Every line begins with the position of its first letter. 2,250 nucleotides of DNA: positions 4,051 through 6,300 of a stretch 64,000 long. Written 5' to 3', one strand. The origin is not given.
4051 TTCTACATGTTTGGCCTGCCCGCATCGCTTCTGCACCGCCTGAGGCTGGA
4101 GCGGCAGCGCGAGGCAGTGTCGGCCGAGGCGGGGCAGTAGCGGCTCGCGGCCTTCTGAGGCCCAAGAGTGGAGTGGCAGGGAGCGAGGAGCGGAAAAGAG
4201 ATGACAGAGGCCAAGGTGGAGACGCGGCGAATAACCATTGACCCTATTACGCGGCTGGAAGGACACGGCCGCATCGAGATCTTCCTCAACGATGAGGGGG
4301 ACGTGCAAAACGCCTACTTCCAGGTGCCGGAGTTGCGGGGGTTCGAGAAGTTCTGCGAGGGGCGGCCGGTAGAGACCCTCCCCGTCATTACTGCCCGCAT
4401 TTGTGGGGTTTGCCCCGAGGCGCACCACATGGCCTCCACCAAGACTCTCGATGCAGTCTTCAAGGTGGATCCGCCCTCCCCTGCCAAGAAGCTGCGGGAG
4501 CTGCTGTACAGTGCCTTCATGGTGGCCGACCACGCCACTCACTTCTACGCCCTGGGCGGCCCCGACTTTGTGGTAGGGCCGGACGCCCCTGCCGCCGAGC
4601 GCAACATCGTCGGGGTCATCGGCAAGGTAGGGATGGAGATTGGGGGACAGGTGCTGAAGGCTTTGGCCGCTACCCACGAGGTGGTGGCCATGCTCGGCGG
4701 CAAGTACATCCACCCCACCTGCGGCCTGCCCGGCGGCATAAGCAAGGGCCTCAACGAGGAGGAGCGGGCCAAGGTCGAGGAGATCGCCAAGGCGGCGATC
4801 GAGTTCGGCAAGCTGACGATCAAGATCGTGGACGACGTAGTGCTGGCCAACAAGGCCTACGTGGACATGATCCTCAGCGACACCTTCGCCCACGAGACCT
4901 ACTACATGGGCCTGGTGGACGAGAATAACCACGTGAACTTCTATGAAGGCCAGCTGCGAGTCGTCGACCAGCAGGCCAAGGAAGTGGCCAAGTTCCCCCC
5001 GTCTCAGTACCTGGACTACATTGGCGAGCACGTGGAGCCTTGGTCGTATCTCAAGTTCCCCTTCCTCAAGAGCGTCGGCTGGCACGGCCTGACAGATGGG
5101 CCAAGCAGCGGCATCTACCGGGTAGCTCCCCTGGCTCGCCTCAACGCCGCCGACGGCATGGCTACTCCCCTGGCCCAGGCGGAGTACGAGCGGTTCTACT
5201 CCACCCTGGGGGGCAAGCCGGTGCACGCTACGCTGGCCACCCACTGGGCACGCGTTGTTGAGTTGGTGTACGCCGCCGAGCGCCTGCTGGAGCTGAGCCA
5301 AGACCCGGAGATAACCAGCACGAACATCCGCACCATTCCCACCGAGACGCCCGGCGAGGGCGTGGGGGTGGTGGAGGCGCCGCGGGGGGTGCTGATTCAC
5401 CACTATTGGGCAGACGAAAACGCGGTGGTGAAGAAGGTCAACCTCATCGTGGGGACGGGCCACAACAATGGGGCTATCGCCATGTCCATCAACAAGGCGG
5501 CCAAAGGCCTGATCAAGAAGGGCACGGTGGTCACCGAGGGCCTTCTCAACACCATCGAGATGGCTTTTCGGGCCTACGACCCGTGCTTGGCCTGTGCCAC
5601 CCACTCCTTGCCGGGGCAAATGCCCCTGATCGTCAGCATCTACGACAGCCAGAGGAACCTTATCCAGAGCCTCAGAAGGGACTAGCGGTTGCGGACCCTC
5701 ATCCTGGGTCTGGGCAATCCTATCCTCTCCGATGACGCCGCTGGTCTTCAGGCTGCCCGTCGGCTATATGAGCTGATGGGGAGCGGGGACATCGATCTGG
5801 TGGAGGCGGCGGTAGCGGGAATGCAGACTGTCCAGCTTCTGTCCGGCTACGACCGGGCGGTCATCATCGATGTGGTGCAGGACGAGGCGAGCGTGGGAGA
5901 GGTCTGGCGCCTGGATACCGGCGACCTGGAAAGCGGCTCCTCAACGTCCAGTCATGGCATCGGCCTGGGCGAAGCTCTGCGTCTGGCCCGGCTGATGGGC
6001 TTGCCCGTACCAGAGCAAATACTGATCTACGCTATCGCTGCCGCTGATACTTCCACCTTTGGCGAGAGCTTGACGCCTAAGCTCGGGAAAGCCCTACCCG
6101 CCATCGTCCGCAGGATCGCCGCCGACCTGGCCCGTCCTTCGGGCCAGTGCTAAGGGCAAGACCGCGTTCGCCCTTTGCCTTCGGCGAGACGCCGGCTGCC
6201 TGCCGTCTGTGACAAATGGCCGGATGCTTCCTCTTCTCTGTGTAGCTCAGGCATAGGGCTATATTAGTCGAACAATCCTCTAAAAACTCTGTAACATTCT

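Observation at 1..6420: Hdr-Mvh type electron-bifurcating hydrogenase module in a non-methanogen-like bacterium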

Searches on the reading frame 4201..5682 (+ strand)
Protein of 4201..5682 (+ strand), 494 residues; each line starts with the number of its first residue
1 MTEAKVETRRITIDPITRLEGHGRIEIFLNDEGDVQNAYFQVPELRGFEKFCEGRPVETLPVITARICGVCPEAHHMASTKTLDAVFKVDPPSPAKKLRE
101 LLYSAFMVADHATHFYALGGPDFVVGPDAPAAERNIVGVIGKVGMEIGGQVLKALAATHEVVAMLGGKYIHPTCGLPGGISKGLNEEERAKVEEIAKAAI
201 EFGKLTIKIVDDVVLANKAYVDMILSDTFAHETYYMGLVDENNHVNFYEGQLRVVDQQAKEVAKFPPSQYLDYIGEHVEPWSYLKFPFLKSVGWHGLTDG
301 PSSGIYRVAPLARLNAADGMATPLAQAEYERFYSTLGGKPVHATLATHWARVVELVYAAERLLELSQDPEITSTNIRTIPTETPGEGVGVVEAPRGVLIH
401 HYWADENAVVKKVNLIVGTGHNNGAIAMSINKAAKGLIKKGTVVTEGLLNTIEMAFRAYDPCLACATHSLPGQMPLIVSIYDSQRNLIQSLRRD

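Call 7: search_protein_families(library=pfam, proteins=[window:4201-5682:+])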
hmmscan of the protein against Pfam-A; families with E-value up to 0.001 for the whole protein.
window:4201-5682:+ (494 aa): 1 family
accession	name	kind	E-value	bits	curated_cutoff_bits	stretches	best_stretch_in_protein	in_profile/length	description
PF00374.24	NiFeSe_Hases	-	4.5e-37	128.6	25.8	2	46-124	1-79/508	Nickel-dependent hydrogenase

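Call 8: search_protein_families(library=ncbifam, proteins=[window:4201-5682:+])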
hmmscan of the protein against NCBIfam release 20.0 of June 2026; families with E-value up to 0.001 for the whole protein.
window:4201-5682:+ (494 aa): 9 families
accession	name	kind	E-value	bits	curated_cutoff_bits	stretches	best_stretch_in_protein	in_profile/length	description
NF041785.2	VhuA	equivalog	1.1e-119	399.7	800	1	10-439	3-418/418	F420-non-reducing hydrogenase Vhu subunit A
NF033181.1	NiFeSe_hydrog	equivalog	2.8e-50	171.7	600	2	9-129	2-121/507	nickel-dependent hydrogenase large subunit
NF040828.1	sulfhyd_ShyA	equivalog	1.3e-47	162.6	700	2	306-468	253-411/415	NAD(P)-dependent hydrogenase/sulfhydrogenase 2 subunit alpha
NF045518.1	H2_NiFeSe_large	exception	2.5e-45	155.2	780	1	10-470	3-482/485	NiFeSe hydrogenase large subunit HysA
TIGR03295.1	frhA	equivalog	2e-40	139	392.5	2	8-219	2-205/412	coenzyme F420 hydrogenase subunit alpha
NF040832.1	sulfhyd_HydA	equivalog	1e-30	107.2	880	1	11-468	5-422/426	NADPH-dependent hydrogenase/sulfhydrogenase 1 subunit alpha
NF007778.0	PRK10467.1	equivalog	1.1e-27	96.6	969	2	8-124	2-117/567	hydrogenase 2 large subunit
NF007550.0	PRK10170.1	equivalog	2.2e-26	92.5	1101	2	8-129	16-137/597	Ni/Fe-hydrogenase large subunit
NF041786.2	VhuU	equivalog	1.1e-08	34.8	70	1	446-469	5-28/45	F420-non-reducing hydrogenase selenoprotein subunit VhuU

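Call 13: find_related_loci(query=window:4201-5682:+, collection=genome_contigs, flank=10000)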
Query window:4201-5682:+ (494 aa) in genome_contigs; peptide patterns used: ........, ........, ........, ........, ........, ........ (x = any residue, [..] = any of these).
173 stretches matched a pattern; 145 encode a relative of the query (tblastn E <= 1e-3); the best 80 are kept; 80 distinct loci.
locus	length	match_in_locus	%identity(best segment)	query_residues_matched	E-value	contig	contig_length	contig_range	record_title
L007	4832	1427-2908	97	1-494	0e+0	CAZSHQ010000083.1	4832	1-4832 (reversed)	MAG TPA_asm: uncultured Dehalococcoidia bacterium isolate binchicken_co228_504 genome assembly, contig: NODE_29882_lengt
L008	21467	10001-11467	94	1-489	0e+0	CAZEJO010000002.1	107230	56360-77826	MAG TPA_asm: uncultured Dehalococcoidia bacterium isolate SRP214966_co7_243 genome assembly, contig: NODE_63_length_1072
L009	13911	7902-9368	95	1-489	0e+0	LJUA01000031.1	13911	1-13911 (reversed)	MAG: Dehalococcoidia bacterium SM23_28_2 WORSMTZ_9629, whole genome shotgun sequence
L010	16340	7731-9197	94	1-489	0e+0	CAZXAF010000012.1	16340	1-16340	MAG TPA_asm: uncultured Dehalococcoidia bacterium isolate SRP214966_co4_321 genome assembly, contig: NODE_3193_length_16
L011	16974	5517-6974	69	8-493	0e+0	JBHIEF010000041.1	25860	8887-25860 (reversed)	MAG: Armatimonadota bacterium isolate b3.sp2_bin.12 NODE_429_length_25860_cov_6.680450, whole genome shotgun sequence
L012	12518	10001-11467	66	6-494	0e+0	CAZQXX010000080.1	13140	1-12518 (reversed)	MAG TPA_asm: uncultured Anaerolineales bacterium isolate SRP319275_co2_291 genome assembly, contig: NODE_4324_length_131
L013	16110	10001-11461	66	8-494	0e+0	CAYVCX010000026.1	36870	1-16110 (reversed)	MAG TPA_asm: uncultured Anaerolineales bacterium isolate SRP141376_co1_360 genome assembly, contig: NODE_2656_length_368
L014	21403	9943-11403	65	8-494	0e+0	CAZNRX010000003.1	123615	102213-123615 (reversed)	MAG TPA_asm: uncultured Anaerolineales bacterium isolate binchicken_co17_270 genome assembly, contig: NODE_385_length_12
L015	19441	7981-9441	65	8-494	0e+0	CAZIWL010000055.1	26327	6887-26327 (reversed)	MAG TPA_asm: uncultured Anaerolineales bacterium isolate binchicken_co334_394 genome assembly, contig: NODE_3034_length_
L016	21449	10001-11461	66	8-494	0e+0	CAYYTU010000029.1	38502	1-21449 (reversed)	MAG TPA_asm: uncultured Anaerolineales bacterium isolate binchicken_co17_286 genome assembly, contig: NODE_3061_length_3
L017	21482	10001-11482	62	1-494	0e+0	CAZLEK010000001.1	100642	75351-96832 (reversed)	MAG TPA_asm: uncultured Brevefilum sp. isolate SRP332253_co2_151 genome assembly, contig: NODE_144_length_100642_cov_9.4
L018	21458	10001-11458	66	9-493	0e+0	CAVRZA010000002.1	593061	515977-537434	MAG: uncultured Actinomycetes bacterium isolate MFD05942.bin.2.346 genome assembly, contig: contig_17536, whole genome s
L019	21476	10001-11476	62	1-494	0e+0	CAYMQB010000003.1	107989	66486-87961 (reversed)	MAG TPA_asm: uncultured bacterium isolate binchicken_co228_479 genome assembly, contig: NODE_105_length_107989_cov_47.60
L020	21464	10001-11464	63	7-493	0e+0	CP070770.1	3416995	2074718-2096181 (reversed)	MAG: Deltaproteobacteria bacterium isolate bin23 chromosome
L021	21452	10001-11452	62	10-494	0e+0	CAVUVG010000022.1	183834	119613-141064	MAG: Bryobacterales bacterium isolate MFD03899.bin.2.133 genome assembly, contig: contig_6707, whole genome shotgun sequ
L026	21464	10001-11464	60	7-493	0e+0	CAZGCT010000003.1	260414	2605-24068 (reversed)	MAG TPA_asm: uncultured Hyphomicrobiales bacterium isolate binchicken_co40_53 genome assembly, contig: NODE_47_length_26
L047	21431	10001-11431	48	7-491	2e-143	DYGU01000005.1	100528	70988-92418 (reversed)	MAG TPA_asm: Dehalococcoides mccartyi isolate BE2012_46_32 Afr_mines_BE2012_111_length_100528_cov_13_394504, whole genom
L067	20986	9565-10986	44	8-494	5e-137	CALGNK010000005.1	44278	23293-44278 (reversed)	MAG: uncultured bacterium isolate L1_Bin_METABAT__224_1 genome assembly, contig: c_000000661591, whole genome shotgun se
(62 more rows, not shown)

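Call 14: search_solved_structures(query=window:4201-5682:+, max_evalue=0.001, show_alignments=1)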
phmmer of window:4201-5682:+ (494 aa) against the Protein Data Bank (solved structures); distinct sequences matched with E-value up to 0.001: 69 (the best 60 are shown).
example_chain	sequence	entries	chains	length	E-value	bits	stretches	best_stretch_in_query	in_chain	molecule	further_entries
7t2r_D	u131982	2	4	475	4.2e-117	395.1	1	7-494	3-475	NiFe hydrogenase large subunit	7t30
5odc_F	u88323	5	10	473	2.7e-115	389.1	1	10-492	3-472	Methyl-viologen reducing hydrogenase subunit A | Methyl-viologen reducing hydrogenase, subunit A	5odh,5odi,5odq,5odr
9sw2_F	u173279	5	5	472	1.9e-105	356.7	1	10-489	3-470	F420-non-reducing hydrogenase subunit A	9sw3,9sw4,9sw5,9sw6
9sfi_g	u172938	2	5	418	3.1e-105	356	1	10-437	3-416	Coenzyme F420-reducing hydrogenase, alpha subunit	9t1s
5xf9_D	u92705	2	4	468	9.7e-95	321.4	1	8-468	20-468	NAD-reducing hydrogenase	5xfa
5jsu_B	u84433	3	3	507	8e-34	120.5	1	10-473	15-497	Periplasmic [NiFeSe] hydrogenase, large subunit, selenocysteine-containing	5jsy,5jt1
5jsh_B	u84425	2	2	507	2.6e-32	115.5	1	10-473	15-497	Periplasmic [NiFeSe] hydrogenase, large subunit, selenocysteine-containing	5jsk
6ru9_B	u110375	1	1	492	8.7e-32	113.7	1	10-468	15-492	Periplasmic [NiFeSe] hydrogenase, large subunit, selenocysteine-containing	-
6z8o_B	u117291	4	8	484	1e-31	113.5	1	10-468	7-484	Periplasmic [NiFeSe] hydrogenase, large subunit, selenocysteine-containing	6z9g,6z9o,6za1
6rtp_B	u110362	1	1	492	2.2e-31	112.4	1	10-468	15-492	Periplasmic [NiFeSe] hydrogenase, large subunit, selenocysteine-containing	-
6ruc_B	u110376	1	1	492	2.2e-31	112.4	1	10-468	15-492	Periplasmic [NiFeSe] hydrogenase, large subunit, selenocysteine-containing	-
6z8m_B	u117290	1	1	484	2.6e-31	112.2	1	10-468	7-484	Periplasmic [NiFeSe] hydrogenase, large subunit, selenocysteine-containing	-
2wpn_B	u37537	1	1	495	3.5e-31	111.8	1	10-468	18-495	PERIPLASMIC [NIFESE] HYDROGENASE, LARGE SUBUNIT, SELENOCYSTEINE-CONTAINING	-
3ze6_B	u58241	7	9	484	3.6e-31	111.7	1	10-468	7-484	PERIPLASMIC [NIFESE] HYDROGENASE, LARGE SUBUNIT, SELENOCYS SELENOCYSTEINE-CONTAINING | PERIPLASMIC [NIFESE] HYDROGENASE, LARGE SUBUNIT, SELENOCYSTEINE-CONTAININ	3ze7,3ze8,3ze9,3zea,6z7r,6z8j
3zfs_A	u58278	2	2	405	2e-30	109.2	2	9-190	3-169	F420-REDUCING HYDROGENASE, SUBUNIT ALPHA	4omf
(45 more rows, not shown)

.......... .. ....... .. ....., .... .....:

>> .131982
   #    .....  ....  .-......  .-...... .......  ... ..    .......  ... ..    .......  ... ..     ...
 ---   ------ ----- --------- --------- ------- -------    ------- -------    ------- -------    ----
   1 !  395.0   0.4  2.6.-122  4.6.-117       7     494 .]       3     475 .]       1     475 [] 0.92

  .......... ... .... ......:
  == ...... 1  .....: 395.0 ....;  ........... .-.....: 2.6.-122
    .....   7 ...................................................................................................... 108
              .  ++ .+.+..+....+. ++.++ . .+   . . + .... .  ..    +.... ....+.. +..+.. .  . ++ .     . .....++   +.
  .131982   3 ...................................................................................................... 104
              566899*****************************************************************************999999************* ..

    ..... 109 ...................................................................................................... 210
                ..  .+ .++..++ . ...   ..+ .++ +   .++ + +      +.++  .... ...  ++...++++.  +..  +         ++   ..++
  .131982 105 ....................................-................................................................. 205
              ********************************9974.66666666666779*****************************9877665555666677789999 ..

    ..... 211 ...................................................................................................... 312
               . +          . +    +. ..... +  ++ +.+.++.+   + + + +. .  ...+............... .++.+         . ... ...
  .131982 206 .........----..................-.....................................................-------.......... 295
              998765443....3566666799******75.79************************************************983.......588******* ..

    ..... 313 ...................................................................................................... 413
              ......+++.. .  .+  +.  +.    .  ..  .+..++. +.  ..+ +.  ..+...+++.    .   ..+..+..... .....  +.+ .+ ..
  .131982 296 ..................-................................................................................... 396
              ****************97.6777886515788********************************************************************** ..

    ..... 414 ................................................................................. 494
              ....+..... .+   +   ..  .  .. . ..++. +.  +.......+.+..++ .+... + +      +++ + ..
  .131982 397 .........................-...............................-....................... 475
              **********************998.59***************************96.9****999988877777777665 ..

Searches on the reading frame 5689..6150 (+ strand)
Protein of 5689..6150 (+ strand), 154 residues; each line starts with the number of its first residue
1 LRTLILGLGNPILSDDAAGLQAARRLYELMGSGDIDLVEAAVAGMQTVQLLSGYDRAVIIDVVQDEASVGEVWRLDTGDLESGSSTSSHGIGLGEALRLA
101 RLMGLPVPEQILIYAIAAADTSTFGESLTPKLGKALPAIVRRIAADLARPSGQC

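Call 7: search_protein_families(library=pfam, proteins=[window:5689-6150:+])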
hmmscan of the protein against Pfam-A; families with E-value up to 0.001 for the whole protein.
window:5689-6150:+ (154 aa): 1 family
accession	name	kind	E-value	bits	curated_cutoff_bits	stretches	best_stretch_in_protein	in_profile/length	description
PF01750.23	HycI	-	2.1e-11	44.2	23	1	32-144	13-128/130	Hydrogenase maturation protease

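Call 8: search_protein_families(library=ncbifam, proteins=[window:5689-6150:+])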
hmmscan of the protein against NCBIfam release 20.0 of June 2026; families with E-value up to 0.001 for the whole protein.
window:5689-6150:+ (154 aa): 7 families
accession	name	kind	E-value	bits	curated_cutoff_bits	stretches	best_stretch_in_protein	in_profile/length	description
TIGR00072.1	hydrog_prot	superfamily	4e-28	98.2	47.45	1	4-145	1-143/145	hydrogenase maturation protease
NF045519.1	NiFeSe_H2_mat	exception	1.2e-15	57.7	190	1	2-143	2-143/152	NiFeSe hydrogenase maturation protease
TIGR00140.1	hupD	subfamily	1.6e-15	57.4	151.8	1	4-148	2-148/151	HyaD/HybD family hydrogenase maturation endopeptidase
NF007777.0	PRK10466.1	equivalog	1.7e-11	44.1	190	1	1-148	1-150/164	HyaD/HybD family hydrogenase maturation endopeptidase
TIGR00130.1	frhD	equivalog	7.1e-08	32.7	134.95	1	2-141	4-145/153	coenzyme F420-reducing hydrogenase, FrhD protein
TIGR00142.1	hycI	equivalog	1.7e-05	24.6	119.1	1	4-95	2-94/146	hydrogenase maturation peptidase HycI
NF007616.0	PRK10264.1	equivalog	6.2e-05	22.8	261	1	2-148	5-154/195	hydrogenase 1 maturation protease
